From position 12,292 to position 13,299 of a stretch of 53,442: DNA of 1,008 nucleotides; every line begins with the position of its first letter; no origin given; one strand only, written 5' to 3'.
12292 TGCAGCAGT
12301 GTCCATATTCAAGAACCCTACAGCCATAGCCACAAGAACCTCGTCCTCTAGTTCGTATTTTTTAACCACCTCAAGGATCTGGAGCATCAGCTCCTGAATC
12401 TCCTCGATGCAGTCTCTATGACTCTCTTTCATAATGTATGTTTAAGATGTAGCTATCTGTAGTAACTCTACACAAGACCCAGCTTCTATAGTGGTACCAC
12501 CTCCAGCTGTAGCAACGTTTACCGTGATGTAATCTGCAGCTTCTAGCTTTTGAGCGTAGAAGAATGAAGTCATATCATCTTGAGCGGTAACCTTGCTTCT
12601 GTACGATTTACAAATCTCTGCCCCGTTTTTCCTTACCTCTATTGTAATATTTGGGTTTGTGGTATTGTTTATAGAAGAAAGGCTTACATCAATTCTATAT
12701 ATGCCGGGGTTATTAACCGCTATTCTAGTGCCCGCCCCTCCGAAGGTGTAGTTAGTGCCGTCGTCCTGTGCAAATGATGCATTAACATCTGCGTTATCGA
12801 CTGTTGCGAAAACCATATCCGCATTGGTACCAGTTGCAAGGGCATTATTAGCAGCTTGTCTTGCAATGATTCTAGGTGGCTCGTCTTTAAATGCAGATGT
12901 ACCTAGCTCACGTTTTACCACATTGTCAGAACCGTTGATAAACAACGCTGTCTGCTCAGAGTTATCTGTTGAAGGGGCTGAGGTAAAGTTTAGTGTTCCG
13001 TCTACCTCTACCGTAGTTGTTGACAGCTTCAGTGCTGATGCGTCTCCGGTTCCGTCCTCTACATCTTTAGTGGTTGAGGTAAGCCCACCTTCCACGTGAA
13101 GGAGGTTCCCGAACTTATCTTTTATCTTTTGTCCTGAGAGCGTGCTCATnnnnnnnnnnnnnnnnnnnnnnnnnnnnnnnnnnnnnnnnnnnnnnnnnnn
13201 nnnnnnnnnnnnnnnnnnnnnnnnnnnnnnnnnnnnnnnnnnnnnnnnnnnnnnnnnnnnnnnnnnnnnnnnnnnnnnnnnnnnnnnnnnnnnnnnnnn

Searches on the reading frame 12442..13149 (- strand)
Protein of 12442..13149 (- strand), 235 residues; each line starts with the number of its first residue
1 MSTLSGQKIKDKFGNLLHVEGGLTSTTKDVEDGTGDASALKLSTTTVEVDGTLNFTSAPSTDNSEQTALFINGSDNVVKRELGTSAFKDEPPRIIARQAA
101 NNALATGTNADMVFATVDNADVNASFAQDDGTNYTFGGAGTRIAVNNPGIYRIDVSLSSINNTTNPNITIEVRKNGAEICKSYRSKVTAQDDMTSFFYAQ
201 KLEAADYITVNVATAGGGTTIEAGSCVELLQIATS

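Call 9: search_protein_families(library=phrogs, proteins=[window:12442-13149:-])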
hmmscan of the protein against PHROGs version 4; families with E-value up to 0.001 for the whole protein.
window:12442-13149:- (235 aa): 1 family
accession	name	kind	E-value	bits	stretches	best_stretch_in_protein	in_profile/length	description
phrog_12508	-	unknown function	0.00021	21.9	1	112-185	53-121/260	-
